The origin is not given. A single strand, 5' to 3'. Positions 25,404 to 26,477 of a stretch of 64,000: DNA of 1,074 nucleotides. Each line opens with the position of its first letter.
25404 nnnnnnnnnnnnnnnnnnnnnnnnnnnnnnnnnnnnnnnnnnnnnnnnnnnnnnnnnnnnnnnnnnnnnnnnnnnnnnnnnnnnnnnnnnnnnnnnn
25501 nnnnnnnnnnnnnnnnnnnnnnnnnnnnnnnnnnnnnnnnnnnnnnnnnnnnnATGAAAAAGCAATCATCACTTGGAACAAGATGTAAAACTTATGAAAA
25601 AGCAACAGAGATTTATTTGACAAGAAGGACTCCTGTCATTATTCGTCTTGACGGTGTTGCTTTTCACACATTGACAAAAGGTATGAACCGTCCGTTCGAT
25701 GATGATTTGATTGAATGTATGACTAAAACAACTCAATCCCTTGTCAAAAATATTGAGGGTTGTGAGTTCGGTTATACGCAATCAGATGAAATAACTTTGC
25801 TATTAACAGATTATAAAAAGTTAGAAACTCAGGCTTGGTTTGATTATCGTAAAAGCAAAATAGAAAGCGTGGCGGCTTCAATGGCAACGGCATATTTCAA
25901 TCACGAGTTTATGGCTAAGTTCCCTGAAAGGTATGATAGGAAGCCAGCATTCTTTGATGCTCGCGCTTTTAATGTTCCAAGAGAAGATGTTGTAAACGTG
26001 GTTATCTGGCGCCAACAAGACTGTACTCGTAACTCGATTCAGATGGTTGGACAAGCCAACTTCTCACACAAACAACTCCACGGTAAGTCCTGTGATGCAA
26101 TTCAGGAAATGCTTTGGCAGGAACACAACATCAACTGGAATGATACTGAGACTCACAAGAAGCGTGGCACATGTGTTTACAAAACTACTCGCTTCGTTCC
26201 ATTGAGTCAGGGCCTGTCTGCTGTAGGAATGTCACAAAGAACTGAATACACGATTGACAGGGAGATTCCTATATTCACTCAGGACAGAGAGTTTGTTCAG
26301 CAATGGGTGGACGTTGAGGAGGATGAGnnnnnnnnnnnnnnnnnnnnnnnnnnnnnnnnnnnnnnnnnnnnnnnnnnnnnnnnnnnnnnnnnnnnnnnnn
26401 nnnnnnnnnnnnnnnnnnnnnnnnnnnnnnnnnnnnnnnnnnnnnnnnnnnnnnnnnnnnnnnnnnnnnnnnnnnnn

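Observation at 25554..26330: Thg1-like 3'-5' nucleotidyltransferase in a phage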

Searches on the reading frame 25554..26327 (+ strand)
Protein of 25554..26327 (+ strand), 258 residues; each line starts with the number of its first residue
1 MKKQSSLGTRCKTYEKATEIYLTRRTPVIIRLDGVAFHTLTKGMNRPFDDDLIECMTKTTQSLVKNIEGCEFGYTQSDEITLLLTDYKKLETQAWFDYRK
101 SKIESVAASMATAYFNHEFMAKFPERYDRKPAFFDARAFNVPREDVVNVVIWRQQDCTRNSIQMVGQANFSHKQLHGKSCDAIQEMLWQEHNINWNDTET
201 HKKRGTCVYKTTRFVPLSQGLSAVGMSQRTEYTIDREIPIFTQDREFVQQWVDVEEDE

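Call 3: search_protein_families(library=pfam, proteins=[window:25554-26327:+], max_evalue=0.01)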
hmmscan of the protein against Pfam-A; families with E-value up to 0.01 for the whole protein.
window:25554-26327:+ (258 aa): 3 families
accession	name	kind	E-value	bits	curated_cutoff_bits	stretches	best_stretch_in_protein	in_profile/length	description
PF04446.17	Thg1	-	9.6e-33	113.3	29.2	1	10-142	3-130/130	tRNAHis guanylyltransferase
PF14413.11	Thg1C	-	3.9e-05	24.3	26.3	1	150-213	7-80/116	Thg1 C terminal domain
PF01204.24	Trehalase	-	0.0037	16.6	21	1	174-226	338-390/512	Trehalase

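Call 4: search_protein_families(library=phrogs, proteins=[window:25554-26327:+], max_evalue=0.001)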
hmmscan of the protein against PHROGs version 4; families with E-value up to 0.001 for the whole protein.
window:25554-26327:+ (258 aa): 1 family
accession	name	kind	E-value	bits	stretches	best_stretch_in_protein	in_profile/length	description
phrog_4717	-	DNA, RNA and nucleotide metabolism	9.7e-93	311.4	1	4-255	2-242/250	tRNA-His guanylyltransferase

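Call 5: search_protein_families(library=ncbifam, proteins=[window:25554-26327:+], max_evalue=0.01)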
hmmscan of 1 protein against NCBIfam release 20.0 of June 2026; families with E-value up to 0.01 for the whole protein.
window:25554-26327:+ (258 aa): 0 families

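Call 6: search_solved_structures(query=window:25554-26327:+, max_evalue=0.01, show_alignments=4)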
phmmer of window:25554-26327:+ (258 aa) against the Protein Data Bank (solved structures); distinct sequences matched with E-value up to 0.01: 6.
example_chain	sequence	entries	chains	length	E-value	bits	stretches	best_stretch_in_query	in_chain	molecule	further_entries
4kgk_A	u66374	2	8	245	1.3e-66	227.9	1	5-253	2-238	Thg1-like uncharacterized protein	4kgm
3otb_A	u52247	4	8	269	1.6e-13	54.1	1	28-208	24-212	tRNA(His) guanylyltransferase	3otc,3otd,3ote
7cv1_A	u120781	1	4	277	1.7e-13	54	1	28-208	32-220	Probable tRNA(His) guanylyltransferase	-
3wbz_A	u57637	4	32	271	3e-12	49.9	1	12-210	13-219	Likely histidyl tRNA-specific guanylyltransferase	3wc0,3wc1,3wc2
5axk_A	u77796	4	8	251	1.9e-10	44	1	16-245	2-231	tRNA(His)-5'-guanylyltransferase (Thg1) like protein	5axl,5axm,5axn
5xox_A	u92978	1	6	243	2.9e-08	36.9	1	25-210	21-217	tRNA(His) guanylyltransferase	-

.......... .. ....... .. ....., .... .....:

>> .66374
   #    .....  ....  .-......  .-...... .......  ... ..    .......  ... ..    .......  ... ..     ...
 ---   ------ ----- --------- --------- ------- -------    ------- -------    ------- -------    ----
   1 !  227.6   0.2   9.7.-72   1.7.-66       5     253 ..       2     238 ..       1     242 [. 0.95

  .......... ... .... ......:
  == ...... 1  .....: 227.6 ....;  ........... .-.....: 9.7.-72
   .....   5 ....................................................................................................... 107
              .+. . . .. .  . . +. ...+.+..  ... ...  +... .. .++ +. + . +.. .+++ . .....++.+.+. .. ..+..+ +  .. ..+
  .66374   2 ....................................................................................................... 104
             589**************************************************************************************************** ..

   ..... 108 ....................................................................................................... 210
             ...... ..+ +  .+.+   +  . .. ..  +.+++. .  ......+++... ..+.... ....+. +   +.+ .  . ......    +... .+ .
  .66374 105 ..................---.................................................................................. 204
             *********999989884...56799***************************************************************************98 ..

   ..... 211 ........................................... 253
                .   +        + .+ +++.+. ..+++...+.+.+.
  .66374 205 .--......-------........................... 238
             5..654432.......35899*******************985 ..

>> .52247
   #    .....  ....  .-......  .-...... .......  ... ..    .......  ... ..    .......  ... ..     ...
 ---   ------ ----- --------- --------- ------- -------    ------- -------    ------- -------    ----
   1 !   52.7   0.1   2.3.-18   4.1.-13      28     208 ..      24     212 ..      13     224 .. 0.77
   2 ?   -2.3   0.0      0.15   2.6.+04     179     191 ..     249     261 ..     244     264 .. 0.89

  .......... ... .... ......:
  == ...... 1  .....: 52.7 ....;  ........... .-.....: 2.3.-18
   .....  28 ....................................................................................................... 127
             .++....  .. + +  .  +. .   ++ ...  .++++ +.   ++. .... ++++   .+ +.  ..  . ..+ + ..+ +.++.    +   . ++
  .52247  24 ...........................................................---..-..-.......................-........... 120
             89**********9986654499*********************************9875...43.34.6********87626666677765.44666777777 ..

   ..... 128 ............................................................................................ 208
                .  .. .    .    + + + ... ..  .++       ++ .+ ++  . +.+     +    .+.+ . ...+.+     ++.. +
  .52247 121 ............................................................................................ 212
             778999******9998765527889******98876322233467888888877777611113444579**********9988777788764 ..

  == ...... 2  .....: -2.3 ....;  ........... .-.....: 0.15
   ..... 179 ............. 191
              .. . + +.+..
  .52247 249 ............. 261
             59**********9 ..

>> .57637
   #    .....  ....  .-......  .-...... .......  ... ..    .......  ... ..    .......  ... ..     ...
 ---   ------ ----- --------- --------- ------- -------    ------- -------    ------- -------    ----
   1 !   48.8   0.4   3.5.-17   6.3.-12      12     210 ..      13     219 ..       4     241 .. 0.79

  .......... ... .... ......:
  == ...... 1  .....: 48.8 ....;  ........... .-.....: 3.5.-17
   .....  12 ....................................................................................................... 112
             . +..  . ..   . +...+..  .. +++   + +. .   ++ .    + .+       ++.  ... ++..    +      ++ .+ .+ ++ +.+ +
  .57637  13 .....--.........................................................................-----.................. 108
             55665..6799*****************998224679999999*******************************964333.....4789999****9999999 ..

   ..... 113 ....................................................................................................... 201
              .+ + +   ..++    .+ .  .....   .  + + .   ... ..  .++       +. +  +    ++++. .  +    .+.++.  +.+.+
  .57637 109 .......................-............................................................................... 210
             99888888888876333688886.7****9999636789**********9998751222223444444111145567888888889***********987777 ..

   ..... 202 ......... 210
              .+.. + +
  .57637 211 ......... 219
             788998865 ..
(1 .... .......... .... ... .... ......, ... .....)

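Call 10: search_dna_similar(query=window:25554-26327:+, collection=phages, mode=protein, max_rows=40)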
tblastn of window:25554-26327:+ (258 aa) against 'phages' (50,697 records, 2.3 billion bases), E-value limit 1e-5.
Records with a match: 164; places in all: 165; records where one place covers at least 80% of the query: 109.
Best place of each record, by identity: <60% 164.
By first word of the organism name: Bacillus 46; Prevotella 15; Caulobacter 13; Mycobacterium 11; Erwinia 7; Brevundimonas 7; Vibrio 6; Aeromonas 6; Burkholderia 5; Xanthomonas 4; and 20 more.
By host as written in the record: - 17; Prevotella sp. 15; Bacillus cereus 14; Caulobacter vibrioides CB15 13; Mycobacterium smegmatis mc2 155 8; Brevundimonas pondensis LVF1 6; Bacillus sp. 5; Burkholderia cenocepacia 4; and 51 more.
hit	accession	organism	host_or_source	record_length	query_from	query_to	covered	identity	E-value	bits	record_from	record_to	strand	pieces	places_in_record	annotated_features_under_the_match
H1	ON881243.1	Bacillus phage PK-3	Bacillus sp.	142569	7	257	97%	49.0%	3e-71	242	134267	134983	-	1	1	tRNA(His) guanylyltransferase Thg1 family protein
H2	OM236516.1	Bacillus phage FADO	Bacillus subtilis BEST7003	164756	7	257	97%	48.6%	4e-71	241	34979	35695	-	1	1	tRNAHis-5'-guanylyltransferase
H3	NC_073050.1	Bacillus phage FADO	Bacillus subtilis BEST7003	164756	7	257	97%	48.6%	4e-71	241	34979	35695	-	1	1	tRNAHis-5'-guanylyltransferase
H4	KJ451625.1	Bacillus phage Bcp1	Bacillus cereus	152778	3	258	99%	47.1%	5e-68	233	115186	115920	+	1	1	putative tRNA-His guanylyltransferase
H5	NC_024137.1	Bacillus phage Bcp1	Bacillus cereus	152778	3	258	99%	47.1%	5e-68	233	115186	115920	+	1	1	tRNA-His guanylyltransferase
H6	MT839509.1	Bacteriophage sp.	human fecal samples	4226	7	252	95%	48.9%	2e-73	248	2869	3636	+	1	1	record has no annotation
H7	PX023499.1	Bacillus phage PHZU0001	Bacillus sp.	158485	7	252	95%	48.8%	5e-69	236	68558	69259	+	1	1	record has no annotation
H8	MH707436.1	Bacillus phage BSP36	Bacillus subtilis KCCM 11780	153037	2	252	97%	47.2%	1e-67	231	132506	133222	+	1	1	putative tRNA-His guanylyltransferase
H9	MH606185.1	Bacillus phage BSP38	Bacillus subtilis KCCM 12052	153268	2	252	97%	47.0%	1e-67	231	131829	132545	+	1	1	putative tRNAHis guanylyltransferase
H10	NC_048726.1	Bacillus phage BSP38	Bacillus subtilis KCCM 12052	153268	2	252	97%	47.0%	1e-67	231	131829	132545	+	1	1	tRNA-His guanylyltransferase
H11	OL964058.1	Bacillus phage vB_BtM_BMBsp2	Bacillus thuringiensis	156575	7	248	94%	48.8%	9e-69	235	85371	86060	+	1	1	putative tRNA-His guanylyltransferase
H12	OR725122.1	Bacillus phage BC-VP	Bacillus cereus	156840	7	248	94%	48.8%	1e-68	235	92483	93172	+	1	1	tRNA-His guanylyltransferase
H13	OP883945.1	Stenotrophomonas phage CM1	Stenotrophomonas maltophilia SRM01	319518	6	257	98%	46.6%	1e-61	214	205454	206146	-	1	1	record has no annotation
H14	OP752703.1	Stenotrophomonas phage RAS14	Stenotrophomonas maltophilia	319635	6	257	98%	46.6%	1e-61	214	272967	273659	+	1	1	tRNA(His) guanylyltransferase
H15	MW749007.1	Bacillus phage vB_BspH_TimeGriffin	Bacillus sp.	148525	10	252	94%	48.4%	3e-67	231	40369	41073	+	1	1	putative tRNA-His guanylyltransferase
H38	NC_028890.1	Bacillus phage TsarBomba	Bacillus thuringiensis subsp. kurstaki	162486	5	252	96%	46.0%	2e-66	228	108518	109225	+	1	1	tRNA-His guanylyltransferase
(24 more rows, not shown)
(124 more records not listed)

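Call 14: find_homologous_proteins(query=window:25554-26327:+, max_evalue=1e-10)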
Query window:25554-26327:+ (258 aa): 8000 proteins with E <= 1e-10 among 8000 candidates; the best 120 are listed.
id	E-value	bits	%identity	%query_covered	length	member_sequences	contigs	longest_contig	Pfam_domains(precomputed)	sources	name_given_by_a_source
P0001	2.4e-174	596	100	100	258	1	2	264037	PF04446.18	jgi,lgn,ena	-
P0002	2.6e-127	442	72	100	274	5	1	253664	PF04446.18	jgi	-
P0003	5.4e-127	441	73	99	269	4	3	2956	PF14413.12,PF04446.18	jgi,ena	-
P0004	2.9e-107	376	65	98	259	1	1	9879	PF14413.12,PF04446.18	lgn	-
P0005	4.3e-104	366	58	99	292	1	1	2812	PF14413.12,PF04446.18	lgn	-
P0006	4.8e-104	365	64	97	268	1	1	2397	PF04446.18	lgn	-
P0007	3.0e-102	360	63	100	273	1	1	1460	PF04446.18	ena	-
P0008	1.1e-101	358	62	99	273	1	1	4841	PF14413.12,PF04446.18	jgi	jgi:tRNA(His) 5'-end guanylyltransferase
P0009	6.5e-100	352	62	98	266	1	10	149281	PF14413.12,PF04446.18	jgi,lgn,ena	-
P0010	6.4e-98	345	59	98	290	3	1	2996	PF04446.18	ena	-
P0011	1.6e-97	344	61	99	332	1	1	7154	PF14413.12,PF04446.18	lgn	-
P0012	2.1e-97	344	60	98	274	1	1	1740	PF04446.18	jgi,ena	jgi:tRNA(His) 5'-end guanylyltransferase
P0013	4.1e-97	343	62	99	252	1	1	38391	PF14413.12,PF04446.18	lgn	-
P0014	1.3e-96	341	61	98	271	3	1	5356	PF04446.18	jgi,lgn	-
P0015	1.5e-95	338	62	98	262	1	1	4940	PF14413.12,PF04446.18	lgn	-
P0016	3.8e-94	333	61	98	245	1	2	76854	PF14413.12,PF04446.18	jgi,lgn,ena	jgi:tRNA(His) guanylyltransferase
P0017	4.1e-94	333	60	98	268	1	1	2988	PF04446.18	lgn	-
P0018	6.4e-92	326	59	99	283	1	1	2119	PF14413.12,PF04446.18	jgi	jgi:tRNA(His) guanylyltransferase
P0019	8.7e-92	325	58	99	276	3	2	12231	PF14413.12,PF04446.18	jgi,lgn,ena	-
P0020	8.1e-90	319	58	97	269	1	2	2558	PF14413.12,PF04446.18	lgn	-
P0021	1.6e-89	318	55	97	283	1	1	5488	PF04446.18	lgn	-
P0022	2.0e-89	318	59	98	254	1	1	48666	PF04446.18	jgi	-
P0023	2.4e-88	314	59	98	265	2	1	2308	PF14413.12,PF04446.18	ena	-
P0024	2.0e-87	311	59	98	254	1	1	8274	PF04446.18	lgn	-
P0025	7.0e-87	309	57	97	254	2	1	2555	PF04446.18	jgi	jgi:tRNA(His) 5'-end guanylyltransferase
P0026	7.3e-86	306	57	98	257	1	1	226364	PF14413.12,PF04446.18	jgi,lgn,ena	-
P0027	2.0e-85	304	57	98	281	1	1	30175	PF14413.12,PF04446.18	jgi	jgi:tRNA(His) guanylyltransferase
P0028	3.2e-85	304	57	100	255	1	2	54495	PF14413.12,PF04446.18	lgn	-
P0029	3.1e-83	297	52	97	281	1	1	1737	PF04446.18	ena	-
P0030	3.5e-83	297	56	97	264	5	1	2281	PF14413.12,PF04446.18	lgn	-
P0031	3.7e-83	297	54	97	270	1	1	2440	PF14413.12,PF04446.18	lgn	-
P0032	9.3e-83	296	52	97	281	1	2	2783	PF04446.18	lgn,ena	-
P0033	1.1e-82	295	52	97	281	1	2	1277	PF14413.12,PF04446.18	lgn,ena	-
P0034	1.1e-82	295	52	97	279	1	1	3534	PF04446.18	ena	-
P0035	1.2e-82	295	52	97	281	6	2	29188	PF04446.18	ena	-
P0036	1.3e-82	295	54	97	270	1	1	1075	PF14413.12,PF04446.18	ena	-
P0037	1.7e-82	295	54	97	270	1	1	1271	PF14413.12,PF04446.18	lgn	-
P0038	2.6e-82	294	54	97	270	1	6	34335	PF14413.12,PF04446.18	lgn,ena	-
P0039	3.0e-82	294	54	97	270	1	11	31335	PF14413.12,PF04446.18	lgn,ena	-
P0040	3.0e-82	294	51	97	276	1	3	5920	PF04446.18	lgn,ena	-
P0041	3.2e-82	294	54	97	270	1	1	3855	PF14413.12,PF04446.18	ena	-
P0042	3.2e-82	294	54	97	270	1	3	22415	PF04446.18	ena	-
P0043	3.4e-82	294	53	98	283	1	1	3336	PF04446.18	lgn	-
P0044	4.2e-82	294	52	97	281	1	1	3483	PF04446.18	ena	-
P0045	6.1e-82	293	52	97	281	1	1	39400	PF04446.18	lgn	-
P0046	8.0e-82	293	51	97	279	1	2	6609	PF04446.18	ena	-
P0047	9.5e-82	292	52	97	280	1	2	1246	PF04446.18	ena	-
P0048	9.7e-82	292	52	97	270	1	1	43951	PF04446.18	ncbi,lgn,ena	-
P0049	9.7e-82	292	54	97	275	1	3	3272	PF04446.18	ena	-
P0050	1.2e-81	292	54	99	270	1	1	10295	PF14413.12,PF04446.18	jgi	-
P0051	1.3e-81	292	51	98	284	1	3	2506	PF14413.12,PF04446.18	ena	-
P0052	1.4e-81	292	54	98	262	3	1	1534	PF14413.12,PF04446.18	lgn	-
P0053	1.5e-81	292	53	97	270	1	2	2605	PF14413.12,PF04446.18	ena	-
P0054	1.6e-81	292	51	98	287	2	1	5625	PF14413.12,PF04446.18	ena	-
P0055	1.7e-81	292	54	97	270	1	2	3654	PF04446.18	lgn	-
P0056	2.0e-81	291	50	97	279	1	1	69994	PF14413.12,PF04446.18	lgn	-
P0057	2.1e-81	291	53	95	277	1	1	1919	PF04446.18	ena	-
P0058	2.2e-81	291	52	97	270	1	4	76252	PF14413.12,PF04446.18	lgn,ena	-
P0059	2.6e-81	291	51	99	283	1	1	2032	PF04446.18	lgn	-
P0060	2.7e-81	291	52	97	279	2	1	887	PF04446.18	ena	-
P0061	2.8e-81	291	54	98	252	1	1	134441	PF04446.18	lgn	-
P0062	3.1e-81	291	52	97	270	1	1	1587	PF14413.12,PF04446.18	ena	-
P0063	3.7e-81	290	55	97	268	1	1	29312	PF04446.18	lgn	-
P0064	3.9e-81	290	55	97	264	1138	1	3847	PF04446.18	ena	-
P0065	5.1e-81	290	52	97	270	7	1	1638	PF14413.12,PF04446.18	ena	-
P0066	5.6e-81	290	52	97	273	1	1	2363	PF04446.18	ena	-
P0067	6.1e-81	290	51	97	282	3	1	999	PF14413.12,PF04446.18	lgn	-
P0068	6.5e-81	290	52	97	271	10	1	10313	PF04446.18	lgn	-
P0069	6.5e-81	290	51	98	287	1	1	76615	PF14413.12,PF04446.18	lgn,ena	-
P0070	7.2e-81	289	51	97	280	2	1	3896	PF14413.12,PF04446.18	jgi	-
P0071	7.2e-81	289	53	97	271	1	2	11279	PF14413.12,PF04446.18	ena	-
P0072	7.3e-81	289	49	97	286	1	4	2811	PF14413.12,PF04446.18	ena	-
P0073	7.8e-81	289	51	97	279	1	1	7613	PF04446.18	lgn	-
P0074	8.1e-81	289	52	97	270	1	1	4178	PF14413.12,PF04446.18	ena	-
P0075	9.4e-81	289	53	97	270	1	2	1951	PF04446.18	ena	-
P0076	9.7e-81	289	52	97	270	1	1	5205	PF14413.12,PF04446.18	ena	-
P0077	1.0e-80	289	52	95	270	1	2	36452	PF04446.18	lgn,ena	-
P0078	1.0e-80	289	50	98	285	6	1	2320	PF04446.18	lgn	-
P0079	1.3e-80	289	51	97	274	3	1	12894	PF14413.12,PF04446.18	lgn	-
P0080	1.4e-80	289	51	97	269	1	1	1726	PF04446.18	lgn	-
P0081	1.4e-80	289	50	98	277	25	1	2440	PF04446.18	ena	-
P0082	1.5e-80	288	51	98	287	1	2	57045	PF14413.12,PF04446.18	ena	-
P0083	1.7e-80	288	51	98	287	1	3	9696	PF14413.12,PF04446.18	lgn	-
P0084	1.8e-80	288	52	97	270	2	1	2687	PF14413.12,PF04446.18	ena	-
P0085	1.8e-80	288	49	97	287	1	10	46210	PF04446.18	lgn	-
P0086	1.8e-80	288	50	97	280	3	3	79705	PF14413.12,PF04446.18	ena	-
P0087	1.9e-80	288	49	97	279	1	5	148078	PF14413.12,PF04446.18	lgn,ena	-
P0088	1.9e-80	288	53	97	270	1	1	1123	PF04446.18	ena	-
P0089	2.2e-80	288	52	98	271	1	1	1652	PF04446.18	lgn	-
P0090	2.7e-80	288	52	97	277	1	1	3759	PF04446.18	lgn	-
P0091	2.8e-80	288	54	99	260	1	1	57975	PF14413.12,PF04446.18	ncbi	-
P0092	3.3e-80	287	50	97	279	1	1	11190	PF04446.18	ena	-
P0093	3.3e-80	287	51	98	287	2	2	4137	PF14413.12,PF04446.18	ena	-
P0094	3.4e-80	287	52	97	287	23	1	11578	PF04446.18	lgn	-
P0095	3.6e-80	287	55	97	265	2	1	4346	PF04446.18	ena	-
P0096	3.6e-80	287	50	97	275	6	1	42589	PF04446.18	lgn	-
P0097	3.6e-80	287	51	97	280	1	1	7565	PF04446.18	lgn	-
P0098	3.9e-80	287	51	97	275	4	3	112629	PF04446.18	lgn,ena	-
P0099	4.3e-80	287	50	98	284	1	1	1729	PF14413.12,PF04446.18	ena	-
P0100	4.7e-80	287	52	97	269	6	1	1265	PF04446.18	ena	-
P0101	4.8e-80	287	53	98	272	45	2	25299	PF14413.12,PF04446.18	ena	-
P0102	5.3e-80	287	51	97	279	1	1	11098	PF14413.12,PF04446.18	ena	-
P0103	5.4e-80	287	51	97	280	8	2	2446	PF04446.18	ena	-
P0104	6.4e-80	286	53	97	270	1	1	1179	PF04446.18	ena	-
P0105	6.8e-80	286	50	97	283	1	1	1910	PF04446.18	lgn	-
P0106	7.1e-80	286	49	98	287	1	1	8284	PF14413.12,PF04446.18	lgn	-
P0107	7.3e-80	286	55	96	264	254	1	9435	PF04446.18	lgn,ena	-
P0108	7.5e-80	286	52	97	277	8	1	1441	PF04446.18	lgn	-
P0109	7.5e-80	286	50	97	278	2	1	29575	PF14413.12,PF04446.18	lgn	-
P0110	7.6e-80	286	52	97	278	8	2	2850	PF04446.18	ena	-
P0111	8.5e-80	286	50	97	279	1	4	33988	PF14413.12,PF04446.18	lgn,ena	-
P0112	9.0e-80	286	49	98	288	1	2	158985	PF14413.12,PF04446.18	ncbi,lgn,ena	-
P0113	9.0e-80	286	51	98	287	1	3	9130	PF14413.12,PF04446.18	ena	-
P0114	9.3e-80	286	50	97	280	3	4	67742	PF14413.12,PF04446.18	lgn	-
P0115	9.4e-80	286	50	97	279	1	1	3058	PF04446.18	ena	-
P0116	1.0e-79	286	51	98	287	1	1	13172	PF14413.12,PF04446.18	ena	-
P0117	1.2e-79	285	52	98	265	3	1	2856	PF04446.18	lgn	-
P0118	1.2e-79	285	51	97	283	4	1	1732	PF04446.18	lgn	-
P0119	1.3e-79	285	52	97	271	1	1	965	PF14413.12,PF04446.18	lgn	-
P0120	1.3e-79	285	50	97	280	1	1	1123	PF04446.18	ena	-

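Call 15: find_encoding_contigs(protein=P0001, flank=10000, max_places=4)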
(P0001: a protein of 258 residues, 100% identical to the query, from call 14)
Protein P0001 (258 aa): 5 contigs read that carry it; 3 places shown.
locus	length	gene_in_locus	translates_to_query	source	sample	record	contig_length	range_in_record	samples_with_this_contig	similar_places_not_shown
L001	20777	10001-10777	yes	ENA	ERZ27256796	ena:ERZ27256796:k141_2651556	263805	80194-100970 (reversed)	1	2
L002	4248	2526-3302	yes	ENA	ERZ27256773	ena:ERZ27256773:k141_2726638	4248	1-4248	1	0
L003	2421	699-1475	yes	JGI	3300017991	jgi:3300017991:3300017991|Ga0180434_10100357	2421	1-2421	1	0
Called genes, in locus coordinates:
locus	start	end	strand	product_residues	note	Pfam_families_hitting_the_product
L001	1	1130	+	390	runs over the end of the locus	PF17767:NAPRTase_N, PF04095:NAPRTase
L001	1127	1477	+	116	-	-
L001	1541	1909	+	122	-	-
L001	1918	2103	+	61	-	-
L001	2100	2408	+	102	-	-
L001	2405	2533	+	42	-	-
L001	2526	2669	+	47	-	-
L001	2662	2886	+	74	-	-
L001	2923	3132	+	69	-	-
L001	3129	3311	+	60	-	-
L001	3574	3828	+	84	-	-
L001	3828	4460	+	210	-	PF10127:RlaP (weak)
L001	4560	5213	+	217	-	-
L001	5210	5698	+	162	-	-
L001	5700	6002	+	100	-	-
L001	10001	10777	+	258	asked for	PF04446:Thg1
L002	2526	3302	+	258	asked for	PF04446:Thg1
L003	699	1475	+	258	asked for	PF04446:Thg1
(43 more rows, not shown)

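Call 16: find_encoding_contigs(protein=P0002, flank=10000, max_places=4)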
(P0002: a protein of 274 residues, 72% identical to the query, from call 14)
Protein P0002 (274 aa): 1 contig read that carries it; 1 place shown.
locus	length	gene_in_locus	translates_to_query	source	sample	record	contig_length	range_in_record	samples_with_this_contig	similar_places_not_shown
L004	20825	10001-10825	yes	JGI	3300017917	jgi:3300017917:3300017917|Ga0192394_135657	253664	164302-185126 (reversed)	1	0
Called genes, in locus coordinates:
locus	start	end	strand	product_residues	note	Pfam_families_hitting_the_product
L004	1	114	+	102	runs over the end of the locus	-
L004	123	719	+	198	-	PF01467:CTP_transf_like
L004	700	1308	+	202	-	PF00293:NUDIX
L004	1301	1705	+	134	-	-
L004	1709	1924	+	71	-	-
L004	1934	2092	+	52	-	-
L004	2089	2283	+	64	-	-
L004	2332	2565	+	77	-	-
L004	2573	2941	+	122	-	-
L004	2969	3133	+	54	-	-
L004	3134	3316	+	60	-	-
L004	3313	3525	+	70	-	-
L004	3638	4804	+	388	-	PF17767:NAPRTase_N, PF04095:NAPRTase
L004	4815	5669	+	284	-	-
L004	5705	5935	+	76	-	-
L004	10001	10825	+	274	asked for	PF04446:Thg1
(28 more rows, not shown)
